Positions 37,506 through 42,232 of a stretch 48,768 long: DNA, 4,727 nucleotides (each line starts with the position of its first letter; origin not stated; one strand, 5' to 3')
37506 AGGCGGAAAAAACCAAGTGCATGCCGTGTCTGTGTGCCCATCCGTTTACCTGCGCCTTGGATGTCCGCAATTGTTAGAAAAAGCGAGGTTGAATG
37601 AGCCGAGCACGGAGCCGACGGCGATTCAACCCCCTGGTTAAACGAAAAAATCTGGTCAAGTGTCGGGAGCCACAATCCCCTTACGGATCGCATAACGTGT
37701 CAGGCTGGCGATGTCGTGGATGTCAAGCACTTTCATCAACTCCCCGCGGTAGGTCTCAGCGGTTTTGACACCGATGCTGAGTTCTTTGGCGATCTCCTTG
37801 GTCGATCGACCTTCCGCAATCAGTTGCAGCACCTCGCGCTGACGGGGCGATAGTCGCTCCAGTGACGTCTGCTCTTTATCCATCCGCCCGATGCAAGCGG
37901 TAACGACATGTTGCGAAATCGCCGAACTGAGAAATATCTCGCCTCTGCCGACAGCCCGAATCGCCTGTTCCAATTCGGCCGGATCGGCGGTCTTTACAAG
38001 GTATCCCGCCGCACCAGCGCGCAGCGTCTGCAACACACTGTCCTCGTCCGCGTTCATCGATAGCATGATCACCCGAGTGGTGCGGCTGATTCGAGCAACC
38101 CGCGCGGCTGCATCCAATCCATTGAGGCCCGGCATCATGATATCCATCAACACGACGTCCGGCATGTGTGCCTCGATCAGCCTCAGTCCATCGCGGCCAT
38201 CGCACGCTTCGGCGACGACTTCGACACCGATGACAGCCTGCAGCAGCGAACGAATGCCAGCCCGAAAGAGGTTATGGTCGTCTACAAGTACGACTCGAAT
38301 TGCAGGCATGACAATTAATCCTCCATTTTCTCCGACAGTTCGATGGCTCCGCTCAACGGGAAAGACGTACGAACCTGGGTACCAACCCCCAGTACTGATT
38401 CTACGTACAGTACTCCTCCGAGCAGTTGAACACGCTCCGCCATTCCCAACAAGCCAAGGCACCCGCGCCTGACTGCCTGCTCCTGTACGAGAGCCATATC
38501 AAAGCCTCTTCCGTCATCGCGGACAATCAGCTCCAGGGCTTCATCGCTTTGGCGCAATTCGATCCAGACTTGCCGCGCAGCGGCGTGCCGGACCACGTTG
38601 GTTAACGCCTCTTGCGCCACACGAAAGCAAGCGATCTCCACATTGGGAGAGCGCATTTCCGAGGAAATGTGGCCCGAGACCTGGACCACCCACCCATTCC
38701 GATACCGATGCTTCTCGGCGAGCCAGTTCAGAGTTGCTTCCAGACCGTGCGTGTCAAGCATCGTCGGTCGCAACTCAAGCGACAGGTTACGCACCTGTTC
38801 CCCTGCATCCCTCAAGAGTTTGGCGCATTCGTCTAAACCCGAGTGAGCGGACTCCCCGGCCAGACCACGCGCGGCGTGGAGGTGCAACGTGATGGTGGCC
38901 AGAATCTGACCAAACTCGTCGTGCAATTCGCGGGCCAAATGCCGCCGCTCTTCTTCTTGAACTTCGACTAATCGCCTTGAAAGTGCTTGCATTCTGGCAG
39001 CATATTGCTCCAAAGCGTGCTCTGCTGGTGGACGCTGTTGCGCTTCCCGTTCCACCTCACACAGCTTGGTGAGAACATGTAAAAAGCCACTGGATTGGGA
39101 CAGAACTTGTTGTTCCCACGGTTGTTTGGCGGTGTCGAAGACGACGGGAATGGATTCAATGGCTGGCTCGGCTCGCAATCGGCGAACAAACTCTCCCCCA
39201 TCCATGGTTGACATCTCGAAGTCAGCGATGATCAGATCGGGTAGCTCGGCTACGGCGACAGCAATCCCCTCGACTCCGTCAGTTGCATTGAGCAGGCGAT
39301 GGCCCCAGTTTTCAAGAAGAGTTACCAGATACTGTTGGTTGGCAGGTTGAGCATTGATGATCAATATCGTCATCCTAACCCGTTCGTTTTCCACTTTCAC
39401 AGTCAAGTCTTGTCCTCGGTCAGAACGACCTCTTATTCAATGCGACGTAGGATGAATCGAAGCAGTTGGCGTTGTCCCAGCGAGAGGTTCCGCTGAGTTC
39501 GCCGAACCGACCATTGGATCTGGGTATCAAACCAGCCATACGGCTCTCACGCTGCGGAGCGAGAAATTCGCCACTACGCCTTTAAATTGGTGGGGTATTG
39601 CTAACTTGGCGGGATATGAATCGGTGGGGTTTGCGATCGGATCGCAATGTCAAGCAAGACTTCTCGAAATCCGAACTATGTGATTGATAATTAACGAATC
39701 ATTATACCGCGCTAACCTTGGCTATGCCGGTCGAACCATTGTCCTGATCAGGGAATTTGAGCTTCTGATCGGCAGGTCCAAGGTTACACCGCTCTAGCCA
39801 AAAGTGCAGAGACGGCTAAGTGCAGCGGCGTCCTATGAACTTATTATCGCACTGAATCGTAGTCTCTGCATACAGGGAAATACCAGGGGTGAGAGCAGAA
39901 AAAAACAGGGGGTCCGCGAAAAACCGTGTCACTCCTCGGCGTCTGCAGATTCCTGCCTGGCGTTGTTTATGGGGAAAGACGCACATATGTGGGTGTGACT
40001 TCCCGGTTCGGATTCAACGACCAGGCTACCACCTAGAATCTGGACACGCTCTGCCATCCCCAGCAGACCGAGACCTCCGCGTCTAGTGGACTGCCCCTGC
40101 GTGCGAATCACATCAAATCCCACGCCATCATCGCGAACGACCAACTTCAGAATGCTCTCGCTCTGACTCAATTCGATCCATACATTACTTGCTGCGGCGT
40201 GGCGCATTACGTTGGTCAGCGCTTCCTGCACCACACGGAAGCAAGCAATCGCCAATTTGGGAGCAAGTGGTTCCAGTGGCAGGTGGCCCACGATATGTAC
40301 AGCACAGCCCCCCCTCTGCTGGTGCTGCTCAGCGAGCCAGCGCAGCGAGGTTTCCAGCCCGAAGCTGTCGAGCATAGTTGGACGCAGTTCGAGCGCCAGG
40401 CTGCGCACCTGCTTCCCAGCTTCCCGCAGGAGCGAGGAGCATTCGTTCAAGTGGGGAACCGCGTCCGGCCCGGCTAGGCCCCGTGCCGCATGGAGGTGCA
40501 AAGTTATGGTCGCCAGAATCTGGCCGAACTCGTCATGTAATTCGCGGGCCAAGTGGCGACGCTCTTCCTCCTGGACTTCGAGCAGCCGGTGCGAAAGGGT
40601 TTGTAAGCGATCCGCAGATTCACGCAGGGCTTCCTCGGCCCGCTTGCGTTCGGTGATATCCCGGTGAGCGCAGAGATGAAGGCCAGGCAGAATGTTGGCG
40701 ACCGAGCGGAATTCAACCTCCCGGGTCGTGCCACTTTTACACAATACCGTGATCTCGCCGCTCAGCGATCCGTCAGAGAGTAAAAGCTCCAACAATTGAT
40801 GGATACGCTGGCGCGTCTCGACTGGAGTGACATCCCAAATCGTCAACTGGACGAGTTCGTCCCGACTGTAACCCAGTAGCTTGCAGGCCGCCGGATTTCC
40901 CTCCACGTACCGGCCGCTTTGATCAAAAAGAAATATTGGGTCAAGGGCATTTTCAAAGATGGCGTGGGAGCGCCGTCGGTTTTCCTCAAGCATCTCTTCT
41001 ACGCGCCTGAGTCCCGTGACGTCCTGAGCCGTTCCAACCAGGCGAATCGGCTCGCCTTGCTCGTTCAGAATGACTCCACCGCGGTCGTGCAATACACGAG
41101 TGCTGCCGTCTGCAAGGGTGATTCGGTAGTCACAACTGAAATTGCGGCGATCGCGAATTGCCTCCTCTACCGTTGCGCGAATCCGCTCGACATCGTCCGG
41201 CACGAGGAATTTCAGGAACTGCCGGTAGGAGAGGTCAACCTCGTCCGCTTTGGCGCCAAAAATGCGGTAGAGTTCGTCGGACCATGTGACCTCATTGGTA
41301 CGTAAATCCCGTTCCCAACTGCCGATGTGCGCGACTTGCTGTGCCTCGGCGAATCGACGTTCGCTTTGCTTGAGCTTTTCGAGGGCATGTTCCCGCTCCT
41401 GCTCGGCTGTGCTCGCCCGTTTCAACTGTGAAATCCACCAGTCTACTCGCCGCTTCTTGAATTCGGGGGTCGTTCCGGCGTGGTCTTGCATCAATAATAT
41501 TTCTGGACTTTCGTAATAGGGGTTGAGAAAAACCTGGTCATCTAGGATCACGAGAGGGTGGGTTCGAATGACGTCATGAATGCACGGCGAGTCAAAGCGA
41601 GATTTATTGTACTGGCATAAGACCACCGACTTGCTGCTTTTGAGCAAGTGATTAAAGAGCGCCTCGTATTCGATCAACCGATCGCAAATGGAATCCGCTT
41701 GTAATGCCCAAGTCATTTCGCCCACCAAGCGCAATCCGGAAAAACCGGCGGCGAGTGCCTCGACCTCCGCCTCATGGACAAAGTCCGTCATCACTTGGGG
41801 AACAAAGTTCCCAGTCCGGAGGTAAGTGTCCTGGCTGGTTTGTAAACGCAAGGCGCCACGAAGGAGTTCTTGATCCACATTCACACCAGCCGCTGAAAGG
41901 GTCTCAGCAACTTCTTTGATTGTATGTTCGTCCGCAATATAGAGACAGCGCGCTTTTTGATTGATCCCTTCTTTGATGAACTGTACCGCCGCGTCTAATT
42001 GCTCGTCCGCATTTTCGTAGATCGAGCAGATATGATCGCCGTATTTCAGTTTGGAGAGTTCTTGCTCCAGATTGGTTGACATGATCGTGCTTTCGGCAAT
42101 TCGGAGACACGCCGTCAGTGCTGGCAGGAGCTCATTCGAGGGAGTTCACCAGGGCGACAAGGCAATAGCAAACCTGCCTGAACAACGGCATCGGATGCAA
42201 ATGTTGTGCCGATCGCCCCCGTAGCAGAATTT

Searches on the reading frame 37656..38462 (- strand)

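Call 7: search_protein_families(library=pfam, proteins=[window:37656-38462:-])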
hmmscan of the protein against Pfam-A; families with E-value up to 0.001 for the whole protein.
window:37656-38462:- (268 aa): 4 families
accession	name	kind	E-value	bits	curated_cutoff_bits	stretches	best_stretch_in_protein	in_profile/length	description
PF00072.30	Response_reg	-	1.7e-28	99.4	30.2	1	57-169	1-111/111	Response regulator receiver domain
PF00196.25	GerE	-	1.4e-14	53.8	23.5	1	203-258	2-57/57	Bacterial regulatory proteins, luxR family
PF08281.18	Sigma70_r4_2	-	1.8e-08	34.3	25.7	1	199-238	6-46/54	Sigma-70, region 4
PF04545.22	Sigma70_r4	-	0.00055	19.8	24.1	1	201-231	2-33/50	Sigma-70, region 4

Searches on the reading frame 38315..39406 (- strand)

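Call 7: search_protein_families(library=pfam, proteins=[window:38315-39406:-])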
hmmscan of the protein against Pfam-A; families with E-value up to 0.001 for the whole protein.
window:38315-39406:- (363 aa): 4 families
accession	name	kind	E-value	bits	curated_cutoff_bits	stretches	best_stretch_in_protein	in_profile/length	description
PF02518.31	HATPase_c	-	4.4e-14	53.3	26.4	1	257-352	3-110/111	Histidine kinase-, DNA gyrase B-, and HSP90-like ATPase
PF00072.30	Response_reg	-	6e-13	49.4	30.2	1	14-118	1-103/111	Response regulator receiver domain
PF07730.19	HisKA_3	-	3.2e-12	47.3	24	1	153-215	1-66/68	Histidine kinase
PF13581.12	HATPase_c_2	-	4.5e-06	27.1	27.4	1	264-311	36-88/127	Histidine kinase-like ATPase domain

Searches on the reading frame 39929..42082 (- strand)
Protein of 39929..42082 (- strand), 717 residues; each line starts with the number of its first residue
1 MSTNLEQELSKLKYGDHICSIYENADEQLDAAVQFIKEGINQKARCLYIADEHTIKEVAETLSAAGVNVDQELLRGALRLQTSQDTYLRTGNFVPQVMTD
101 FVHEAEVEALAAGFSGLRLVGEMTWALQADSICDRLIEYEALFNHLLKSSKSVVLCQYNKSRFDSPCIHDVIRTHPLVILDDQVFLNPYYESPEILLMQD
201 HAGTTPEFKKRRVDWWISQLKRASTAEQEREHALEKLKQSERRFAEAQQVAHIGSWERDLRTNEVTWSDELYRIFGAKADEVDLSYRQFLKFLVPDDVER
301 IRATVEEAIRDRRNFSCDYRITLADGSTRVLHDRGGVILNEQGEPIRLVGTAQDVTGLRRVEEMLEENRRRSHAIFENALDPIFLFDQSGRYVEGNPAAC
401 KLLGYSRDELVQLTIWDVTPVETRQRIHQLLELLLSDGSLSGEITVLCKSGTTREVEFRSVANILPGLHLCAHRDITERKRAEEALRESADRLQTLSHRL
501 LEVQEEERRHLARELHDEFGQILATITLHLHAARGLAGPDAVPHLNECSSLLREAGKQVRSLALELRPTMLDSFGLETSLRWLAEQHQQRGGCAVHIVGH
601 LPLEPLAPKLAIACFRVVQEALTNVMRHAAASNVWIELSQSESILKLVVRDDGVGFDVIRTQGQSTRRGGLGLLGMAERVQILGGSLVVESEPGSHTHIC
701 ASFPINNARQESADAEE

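Call 7: search_protein_families(library=pfam, proteins=[window:39929-42082:-])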
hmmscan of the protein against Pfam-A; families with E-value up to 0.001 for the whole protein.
window:39929-42082:- (717 aa): 9 families
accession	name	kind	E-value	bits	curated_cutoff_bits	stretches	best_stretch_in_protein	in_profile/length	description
PF14417.12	MEDS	-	6.8e-44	150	29.8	1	16-176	1-161/161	MEDS: MEthanogen/methylotroph, DcmR Sensory domain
PF08447.18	PAS_3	-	6.2e-27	94.1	25.6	2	265-352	2-89/89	PAS fold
PF00989.32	PAS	-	6.3e-19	68.5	22.6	2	373-462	4-95/113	PAS fold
PF08448.16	PAS_4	-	2.2e-15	57.3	23.1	1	376-481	1-110/110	PAS fold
PF13426.13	PAS_9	-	5.3e-14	52.8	27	1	381-478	2-103/103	PAS domain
PF02518.31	HATPase_c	-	3.6e-13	50.4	26.4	1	614-705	6-109/111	Histidine kinase-, DNA gyrase B-, and HSP90-like ATPase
PF07730.19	HisKA_3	-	4.3e-12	46.8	24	1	507-569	1-66/68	Histidine kinase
PF13188.13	PAS_8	-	6.8e-09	35.8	21.8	1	371-418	2-49/65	PAS domain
PF13581.12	HATPase_c_2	-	5.9e-06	26.7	27.4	1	617-676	35-105/127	Histidine kinase-like ATPase domain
